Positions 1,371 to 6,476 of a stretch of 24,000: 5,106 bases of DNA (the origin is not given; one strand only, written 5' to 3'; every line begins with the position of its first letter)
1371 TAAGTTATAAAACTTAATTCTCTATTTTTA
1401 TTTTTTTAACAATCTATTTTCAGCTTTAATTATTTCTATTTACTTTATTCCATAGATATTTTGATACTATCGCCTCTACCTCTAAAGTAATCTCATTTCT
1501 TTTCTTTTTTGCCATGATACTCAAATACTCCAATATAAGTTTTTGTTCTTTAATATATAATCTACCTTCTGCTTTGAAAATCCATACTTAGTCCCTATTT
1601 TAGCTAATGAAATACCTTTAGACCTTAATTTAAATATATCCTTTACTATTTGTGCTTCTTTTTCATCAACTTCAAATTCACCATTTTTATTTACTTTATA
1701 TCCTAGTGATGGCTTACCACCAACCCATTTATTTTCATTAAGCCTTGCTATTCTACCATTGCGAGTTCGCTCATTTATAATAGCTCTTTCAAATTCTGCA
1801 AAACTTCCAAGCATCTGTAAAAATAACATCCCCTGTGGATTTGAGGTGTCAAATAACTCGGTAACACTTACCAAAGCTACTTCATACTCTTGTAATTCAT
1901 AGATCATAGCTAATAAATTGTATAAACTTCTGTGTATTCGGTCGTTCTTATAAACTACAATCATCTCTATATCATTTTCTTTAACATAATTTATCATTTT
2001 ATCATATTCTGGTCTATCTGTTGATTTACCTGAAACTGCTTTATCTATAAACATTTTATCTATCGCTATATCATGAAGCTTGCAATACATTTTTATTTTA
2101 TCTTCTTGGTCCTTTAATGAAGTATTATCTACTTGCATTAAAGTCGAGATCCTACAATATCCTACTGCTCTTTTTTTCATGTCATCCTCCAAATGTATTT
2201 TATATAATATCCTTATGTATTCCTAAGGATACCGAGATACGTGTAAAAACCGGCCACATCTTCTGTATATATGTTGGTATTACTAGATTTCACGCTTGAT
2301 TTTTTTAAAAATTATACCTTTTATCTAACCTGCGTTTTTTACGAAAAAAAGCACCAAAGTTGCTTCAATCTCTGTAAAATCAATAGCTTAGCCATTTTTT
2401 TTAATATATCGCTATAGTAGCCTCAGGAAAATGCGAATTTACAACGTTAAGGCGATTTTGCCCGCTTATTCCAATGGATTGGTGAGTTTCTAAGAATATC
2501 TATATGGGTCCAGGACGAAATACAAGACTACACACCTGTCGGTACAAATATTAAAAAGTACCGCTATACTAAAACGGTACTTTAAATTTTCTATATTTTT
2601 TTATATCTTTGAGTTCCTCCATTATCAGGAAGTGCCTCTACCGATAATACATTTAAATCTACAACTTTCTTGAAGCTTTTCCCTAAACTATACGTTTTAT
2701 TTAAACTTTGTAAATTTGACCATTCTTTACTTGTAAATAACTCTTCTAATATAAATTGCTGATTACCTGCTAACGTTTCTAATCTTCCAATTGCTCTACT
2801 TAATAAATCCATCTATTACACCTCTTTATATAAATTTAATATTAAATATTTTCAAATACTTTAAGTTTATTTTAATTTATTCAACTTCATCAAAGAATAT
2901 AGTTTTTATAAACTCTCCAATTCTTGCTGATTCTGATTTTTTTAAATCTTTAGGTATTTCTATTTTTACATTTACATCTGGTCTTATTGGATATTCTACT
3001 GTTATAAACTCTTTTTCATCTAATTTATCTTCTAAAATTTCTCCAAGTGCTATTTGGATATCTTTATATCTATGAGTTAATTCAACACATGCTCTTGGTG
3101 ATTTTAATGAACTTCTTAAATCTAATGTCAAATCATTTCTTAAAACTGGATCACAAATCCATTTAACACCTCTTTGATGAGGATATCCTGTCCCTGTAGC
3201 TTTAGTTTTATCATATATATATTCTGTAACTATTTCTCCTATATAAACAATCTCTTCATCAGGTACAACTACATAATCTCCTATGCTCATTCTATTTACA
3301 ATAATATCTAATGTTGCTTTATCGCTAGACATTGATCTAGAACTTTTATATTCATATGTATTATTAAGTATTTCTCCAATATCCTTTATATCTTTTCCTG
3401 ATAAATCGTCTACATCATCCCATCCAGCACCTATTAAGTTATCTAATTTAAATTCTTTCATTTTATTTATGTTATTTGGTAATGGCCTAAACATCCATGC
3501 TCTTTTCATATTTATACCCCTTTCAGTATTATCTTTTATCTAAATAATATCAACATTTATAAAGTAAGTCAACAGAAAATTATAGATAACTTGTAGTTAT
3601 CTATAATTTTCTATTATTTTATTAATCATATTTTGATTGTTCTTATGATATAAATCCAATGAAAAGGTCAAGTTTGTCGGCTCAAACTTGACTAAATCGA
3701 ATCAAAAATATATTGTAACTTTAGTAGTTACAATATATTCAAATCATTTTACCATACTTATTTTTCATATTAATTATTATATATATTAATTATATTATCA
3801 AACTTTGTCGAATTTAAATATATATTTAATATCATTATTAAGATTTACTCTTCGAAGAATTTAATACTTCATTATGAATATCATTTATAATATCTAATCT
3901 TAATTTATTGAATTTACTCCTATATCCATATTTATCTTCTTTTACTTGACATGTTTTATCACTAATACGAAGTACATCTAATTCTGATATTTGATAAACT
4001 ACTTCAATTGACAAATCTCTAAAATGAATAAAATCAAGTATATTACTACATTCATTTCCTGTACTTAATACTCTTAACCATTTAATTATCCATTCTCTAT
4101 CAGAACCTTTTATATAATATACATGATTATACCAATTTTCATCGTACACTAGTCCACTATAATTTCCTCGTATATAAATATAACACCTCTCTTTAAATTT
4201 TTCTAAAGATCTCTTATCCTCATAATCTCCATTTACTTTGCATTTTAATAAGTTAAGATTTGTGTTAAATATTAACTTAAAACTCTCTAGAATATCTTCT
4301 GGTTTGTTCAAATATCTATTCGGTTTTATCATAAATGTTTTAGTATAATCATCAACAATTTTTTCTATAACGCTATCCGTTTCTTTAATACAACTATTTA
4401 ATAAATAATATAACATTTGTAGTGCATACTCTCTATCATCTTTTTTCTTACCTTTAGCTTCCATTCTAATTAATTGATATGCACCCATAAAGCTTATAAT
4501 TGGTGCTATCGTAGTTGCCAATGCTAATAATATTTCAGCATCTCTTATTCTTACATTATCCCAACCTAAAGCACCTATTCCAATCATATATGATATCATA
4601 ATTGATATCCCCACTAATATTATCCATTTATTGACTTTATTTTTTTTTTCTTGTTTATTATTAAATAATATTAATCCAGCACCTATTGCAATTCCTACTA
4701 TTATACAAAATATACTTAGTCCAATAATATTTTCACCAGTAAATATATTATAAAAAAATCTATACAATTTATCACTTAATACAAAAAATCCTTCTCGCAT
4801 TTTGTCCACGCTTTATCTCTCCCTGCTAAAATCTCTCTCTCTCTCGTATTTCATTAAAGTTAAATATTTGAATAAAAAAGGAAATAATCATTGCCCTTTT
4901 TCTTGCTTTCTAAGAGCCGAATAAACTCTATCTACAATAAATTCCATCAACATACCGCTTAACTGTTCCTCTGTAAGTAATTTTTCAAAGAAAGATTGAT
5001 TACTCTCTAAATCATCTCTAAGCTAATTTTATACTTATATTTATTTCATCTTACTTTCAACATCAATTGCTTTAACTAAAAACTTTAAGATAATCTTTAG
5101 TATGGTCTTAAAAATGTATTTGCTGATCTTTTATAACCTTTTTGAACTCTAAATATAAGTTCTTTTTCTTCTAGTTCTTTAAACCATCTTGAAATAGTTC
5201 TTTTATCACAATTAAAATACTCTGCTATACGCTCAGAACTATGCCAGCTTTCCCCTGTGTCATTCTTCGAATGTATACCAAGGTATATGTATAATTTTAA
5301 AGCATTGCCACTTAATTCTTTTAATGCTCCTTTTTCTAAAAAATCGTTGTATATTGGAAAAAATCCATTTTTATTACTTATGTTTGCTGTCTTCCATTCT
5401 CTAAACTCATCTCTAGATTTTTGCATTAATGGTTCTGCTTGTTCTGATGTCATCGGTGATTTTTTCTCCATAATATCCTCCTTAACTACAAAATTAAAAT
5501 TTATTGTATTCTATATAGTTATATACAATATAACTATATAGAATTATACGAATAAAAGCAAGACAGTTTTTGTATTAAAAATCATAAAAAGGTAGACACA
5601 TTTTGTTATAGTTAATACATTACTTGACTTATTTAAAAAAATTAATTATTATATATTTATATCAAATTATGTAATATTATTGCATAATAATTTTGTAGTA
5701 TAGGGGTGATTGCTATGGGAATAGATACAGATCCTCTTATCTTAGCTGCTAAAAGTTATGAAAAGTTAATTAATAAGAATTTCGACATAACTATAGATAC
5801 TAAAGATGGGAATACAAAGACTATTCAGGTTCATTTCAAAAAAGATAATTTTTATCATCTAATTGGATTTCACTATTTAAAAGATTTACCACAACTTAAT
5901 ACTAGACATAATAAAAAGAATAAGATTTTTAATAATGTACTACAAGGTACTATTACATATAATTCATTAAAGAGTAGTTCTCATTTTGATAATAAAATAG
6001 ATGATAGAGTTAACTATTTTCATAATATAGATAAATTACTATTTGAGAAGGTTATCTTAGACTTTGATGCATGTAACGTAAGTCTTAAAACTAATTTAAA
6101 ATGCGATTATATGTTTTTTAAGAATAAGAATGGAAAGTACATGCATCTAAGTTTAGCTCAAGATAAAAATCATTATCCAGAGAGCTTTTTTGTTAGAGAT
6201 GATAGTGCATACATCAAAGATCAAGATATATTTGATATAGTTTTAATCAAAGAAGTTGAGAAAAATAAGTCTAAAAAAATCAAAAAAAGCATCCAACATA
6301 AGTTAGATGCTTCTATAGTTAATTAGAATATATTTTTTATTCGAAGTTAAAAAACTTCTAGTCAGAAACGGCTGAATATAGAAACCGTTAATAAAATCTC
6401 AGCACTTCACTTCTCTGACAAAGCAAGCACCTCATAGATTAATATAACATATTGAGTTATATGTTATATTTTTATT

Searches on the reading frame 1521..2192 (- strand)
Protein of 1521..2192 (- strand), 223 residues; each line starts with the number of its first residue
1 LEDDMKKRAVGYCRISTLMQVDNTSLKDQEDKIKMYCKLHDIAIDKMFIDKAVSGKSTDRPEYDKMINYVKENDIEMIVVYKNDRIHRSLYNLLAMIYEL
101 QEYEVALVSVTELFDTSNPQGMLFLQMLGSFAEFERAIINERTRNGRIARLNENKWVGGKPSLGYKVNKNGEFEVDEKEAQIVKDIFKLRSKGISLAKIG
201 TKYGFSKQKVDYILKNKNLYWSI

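Call 22: search_protein_families(library=pfam, proteins=[window:1521-2192:-], max_evalue=0.01)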
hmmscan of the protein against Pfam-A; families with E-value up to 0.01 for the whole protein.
window:1521-2192:- (223 aa): 1 family
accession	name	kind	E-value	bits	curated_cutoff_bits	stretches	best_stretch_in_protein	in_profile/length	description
PF00239.26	Resolvase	-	5.6e-41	140.5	23.3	1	9-155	1-144/145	Resolvase, N terminal domain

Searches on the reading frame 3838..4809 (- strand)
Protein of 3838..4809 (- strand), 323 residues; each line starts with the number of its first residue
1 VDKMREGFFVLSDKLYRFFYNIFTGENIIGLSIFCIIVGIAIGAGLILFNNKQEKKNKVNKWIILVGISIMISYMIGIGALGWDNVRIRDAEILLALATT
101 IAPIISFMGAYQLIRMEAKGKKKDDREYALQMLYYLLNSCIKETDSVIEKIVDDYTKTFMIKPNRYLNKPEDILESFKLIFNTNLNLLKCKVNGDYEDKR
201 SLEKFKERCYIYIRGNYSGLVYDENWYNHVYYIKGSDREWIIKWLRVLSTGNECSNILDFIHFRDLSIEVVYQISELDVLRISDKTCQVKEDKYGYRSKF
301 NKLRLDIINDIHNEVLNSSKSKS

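Call 8: search_protein_families(library=pfam, proteins=[window:3838-4809:-], max_evalue=0.01)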
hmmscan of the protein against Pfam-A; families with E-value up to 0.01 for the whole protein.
window:3838-4809:- (323 aa): 1 family
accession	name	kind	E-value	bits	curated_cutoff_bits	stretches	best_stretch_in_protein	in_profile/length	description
PF04515.18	Choline_transpo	-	0.0028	17.4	26.9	1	5-77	232-303/326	Plasma-membrane choline transporter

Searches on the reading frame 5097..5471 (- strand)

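Call 22: search_protein_families(library=pfam, proteins=[window:5097-5471:-], max_evalue=0.01)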
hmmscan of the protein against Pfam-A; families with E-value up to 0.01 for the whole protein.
window:5097-5471:- (124 aa): 9 families
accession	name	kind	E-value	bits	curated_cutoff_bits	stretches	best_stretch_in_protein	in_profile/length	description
PF13730.12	HTH_36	-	7.5e-14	51.7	25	1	52-106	2-55/55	Helix-turn-helix domain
PF01047.28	MarR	-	9.6e-05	22.6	24.6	1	78-110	19-51/59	MarR family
PF21984.2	DnaD_N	-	0.00042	20.9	27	1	60-111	19-70/101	DnaD N-terminal domain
PF08279.18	HTH_11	-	0.0011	19.2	25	1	77-113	16-54/55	HTH domain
PF22979.2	HTH_69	-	0.0016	18.8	27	1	80-111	30-61/69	Winged helix-turn-helix domain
PF04492.19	Phage_rep_O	-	0.0018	19.2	28.7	1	33-118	5-89/95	Bacteriophage replication protein O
PF13384.12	HTH_23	-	0.0024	18.1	24.6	1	80-101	21-42/50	Homeodomain-like domain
PF25213.1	HVO_A0261_N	-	0.0075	16.6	35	0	77-114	25-62/86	HVO_A0261 N-terminal domain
PF13463.12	HTH_27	-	0.0079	16.9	22.2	0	78-113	20-53/68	Winged helix DNA-binding domain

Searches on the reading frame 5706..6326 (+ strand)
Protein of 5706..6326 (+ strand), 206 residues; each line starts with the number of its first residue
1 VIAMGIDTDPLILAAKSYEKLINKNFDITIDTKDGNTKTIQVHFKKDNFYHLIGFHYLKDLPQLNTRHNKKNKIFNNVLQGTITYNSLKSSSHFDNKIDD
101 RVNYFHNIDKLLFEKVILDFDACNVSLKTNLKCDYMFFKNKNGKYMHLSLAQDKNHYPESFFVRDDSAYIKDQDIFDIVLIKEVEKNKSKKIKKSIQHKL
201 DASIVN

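Call 8: search_protein_families(library=pfam, proteins=[window:5706-6326:+], max_evalue=0.01)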
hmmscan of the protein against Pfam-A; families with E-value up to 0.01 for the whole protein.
window:5706-6326:+ (206 aa): 1 family
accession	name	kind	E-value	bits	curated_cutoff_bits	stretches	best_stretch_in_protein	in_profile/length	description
PF18813.6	PBECR4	-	2.1e-21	77.6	27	1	14-197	5-185/188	phage-Barnase-EndoU-ColicinE5/D-RelE like nuclease4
